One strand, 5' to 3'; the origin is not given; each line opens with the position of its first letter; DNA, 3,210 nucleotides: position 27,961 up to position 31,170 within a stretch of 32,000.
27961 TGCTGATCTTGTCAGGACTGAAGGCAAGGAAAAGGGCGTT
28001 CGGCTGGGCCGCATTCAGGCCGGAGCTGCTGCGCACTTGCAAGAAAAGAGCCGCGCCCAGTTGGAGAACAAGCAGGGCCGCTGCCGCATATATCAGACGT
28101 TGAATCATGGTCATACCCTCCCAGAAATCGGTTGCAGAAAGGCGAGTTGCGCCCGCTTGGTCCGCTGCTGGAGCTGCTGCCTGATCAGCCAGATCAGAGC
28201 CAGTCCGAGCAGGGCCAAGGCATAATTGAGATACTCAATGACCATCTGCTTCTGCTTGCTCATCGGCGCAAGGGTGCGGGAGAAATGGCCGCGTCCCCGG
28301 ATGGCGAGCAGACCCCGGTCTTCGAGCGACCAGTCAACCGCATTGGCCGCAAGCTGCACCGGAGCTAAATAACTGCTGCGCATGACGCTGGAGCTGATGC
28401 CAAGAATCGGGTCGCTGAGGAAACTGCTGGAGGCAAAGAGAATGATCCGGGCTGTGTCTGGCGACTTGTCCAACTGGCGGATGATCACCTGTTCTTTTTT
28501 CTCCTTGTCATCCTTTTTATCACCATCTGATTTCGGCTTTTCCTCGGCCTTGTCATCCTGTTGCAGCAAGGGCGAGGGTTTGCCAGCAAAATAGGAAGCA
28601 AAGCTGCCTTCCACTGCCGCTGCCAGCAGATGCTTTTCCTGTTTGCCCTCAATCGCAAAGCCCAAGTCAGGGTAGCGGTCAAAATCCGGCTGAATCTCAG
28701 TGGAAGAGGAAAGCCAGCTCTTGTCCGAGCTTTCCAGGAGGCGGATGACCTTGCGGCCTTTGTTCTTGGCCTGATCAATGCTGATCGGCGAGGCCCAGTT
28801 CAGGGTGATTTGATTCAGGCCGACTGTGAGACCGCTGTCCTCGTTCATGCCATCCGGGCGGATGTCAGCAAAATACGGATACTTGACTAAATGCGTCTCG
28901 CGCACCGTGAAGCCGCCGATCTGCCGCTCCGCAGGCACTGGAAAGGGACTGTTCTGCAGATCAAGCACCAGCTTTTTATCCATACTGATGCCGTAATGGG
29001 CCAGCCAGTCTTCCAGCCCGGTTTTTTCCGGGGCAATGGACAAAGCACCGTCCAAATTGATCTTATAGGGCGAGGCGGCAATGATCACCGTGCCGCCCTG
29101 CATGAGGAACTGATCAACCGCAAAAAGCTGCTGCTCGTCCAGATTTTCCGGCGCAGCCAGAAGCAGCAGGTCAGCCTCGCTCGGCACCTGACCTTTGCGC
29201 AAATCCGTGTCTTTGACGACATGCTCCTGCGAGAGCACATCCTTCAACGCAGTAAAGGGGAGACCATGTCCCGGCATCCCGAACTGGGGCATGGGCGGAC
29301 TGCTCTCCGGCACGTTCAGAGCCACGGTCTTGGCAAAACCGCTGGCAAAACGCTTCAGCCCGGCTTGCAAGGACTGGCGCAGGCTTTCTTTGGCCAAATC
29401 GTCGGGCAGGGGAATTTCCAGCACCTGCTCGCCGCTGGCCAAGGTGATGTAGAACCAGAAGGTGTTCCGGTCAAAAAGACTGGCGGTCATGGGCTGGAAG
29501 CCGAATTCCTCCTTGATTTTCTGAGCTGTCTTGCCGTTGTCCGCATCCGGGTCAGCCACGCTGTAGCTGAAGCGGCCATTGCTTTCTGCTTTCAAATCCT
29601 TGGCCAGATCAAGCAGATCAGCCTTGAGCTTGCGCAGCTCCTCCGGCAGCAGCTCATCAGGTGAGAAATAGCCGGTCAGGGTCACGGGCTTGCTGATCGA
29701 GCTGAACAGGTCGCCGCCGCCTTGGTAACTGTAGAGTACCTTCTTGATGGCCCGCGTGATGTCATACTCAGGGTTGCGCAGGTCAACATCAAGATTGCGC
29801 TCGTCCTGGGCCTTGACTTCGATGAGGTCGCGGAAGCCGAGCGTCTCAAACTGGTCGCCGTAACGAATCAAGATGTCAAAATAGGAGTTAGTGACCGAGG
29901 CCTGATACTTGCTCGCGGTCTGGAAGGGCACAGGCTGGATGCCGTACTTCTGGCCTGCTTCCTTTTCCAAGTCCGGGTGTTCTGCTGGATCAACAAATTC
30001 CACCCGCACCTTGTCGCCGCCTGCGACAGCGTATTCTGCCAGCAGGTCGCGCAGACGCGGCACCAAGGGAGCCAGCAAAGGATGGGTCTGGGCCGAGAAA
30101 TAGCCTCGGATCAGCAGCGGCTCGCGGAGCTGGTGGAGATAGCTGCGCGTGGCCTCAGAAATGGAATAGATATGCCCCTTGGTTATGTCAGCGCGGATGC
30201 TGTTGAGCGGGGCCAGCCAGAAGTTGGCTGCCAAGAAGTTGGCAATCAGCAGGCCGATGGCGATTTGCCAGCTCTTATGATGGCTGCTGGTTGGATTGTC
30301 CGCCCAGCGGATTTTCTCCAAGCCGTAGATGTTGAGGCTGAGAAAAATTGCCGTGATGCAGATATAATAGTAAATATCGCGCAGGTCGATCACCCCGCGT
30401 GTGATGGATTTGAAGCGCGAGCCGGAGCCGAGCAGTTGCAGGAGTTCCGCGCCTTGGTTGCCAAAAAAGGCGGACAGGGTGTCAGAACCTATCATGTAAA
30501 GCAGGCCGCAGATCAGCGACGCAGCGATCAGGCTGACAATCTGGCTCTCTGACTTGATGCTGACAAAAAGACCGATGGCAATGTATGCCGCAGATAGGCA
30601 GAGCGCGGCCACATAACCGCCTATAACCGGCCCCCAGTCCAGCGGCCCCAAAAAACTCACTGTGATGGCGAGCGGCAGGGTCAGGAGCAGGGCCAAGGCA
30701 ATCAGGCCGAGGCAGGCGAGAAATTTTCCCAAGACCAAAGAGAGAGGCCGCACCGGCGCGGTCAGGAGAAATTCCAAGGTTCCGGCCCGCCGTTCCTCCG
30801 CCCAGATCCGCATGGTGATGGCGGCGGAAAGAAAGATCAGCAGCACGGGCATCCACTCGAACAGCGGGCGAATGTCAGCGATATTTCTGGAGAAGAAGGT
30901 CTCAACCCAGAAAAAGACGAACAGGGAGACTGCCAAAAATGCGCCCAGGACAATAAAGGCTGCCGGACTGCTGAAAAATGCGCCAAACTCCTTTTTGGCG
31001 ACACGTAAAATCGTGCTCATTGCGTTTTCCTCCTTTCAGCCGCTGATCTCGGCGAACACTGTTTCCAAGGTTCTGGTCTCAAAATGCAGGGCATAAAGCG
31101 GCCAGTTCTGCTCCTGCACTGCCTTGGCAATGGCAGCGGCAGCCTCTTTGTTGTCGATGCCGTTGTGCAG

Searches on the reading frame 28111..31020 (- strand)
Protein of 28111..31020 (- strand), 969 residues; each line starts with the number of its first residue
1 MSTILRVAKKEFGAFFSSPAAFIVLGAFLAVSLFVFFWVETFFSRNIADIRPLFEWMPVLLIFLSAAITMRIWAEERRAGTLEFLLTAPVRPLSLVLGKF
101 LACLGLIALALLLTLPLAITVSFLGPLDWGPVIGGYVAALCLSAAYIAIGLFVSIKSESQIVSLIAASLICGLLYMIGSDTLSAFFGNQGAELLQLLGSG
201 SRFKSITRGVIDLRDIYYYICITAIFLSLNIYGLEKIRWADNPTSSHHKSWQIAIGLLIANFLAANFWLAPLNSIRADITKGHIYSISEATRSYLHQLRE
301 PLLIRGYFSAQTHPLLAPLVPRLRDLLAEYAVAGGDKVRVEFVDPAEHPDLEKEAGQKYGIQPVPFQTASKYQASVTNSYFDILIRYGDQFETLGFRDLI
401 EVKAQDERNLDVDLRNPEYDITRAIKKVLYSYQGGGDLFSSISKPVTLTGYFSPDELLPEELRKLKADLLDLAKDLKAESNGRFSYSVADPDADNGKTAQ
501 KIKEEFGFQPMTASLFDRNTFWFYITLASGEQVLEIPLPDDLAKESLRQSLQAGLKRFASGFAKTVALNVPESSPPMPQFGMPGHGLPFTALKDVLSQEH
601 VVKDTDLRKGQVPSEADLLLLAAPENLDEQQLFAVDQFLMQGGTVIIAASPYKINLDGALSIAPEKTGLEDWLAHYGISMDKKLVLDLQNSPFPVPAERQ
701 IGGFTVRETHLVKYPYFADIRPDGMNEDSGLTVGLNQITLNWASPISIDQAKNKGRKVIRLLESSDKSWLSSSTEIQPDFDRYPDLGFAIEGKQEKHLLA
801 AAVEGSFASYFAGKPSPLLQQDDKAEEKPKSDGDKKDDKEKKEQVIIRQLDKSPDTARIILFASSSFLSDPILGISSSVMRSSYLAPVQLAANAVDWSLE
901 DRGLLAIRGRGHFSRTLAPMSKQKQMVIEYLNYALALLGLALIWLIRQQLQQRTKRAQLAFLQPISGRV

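Call 44: search_protein_families(library=pfam, proteins=[window:28111-31020:-], max_evalue=0.001)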
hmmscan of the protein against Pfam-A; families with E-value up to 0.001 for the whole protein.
window:28111-31020:- (969 aa): 7 families
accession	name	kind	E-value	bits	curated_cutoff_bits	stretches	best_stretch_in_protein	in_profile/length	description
PF09822.16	ABC_transp_aux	-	9.1e-46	156.8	34.7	1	594-880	23-276/288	ABC-type uncharacterized transport system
PF23357.1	DUF7088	-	3.5e-36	124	27.8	2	282-385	2-104/105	Domain of unknown function (DUF7088)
PF12679.13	ABC2_membrane_2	-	2.8e-09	37.1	27.2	1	57-175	74-196/283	ABC-2 family transporter protein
PF12698.13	ABC2_membrane_3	-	4.3e-09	36.4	31.6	1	57-178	168-290/347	ABC-2 family transporter protein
PF13346.12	ABC2_membrane_5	-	6.7e-08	32.8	25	1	56-229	37-192/205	ABC-2 family transporter protein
PF12730.13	ABC2_membrane_4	-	1.5e-05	25.5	27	1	27-168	22-173/179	ABC-2 family transporter protein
PF14258.12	DUF4350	-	0.00032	21.5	30.4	1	613-717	35-124/181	Domain of unknown function (DUF4350)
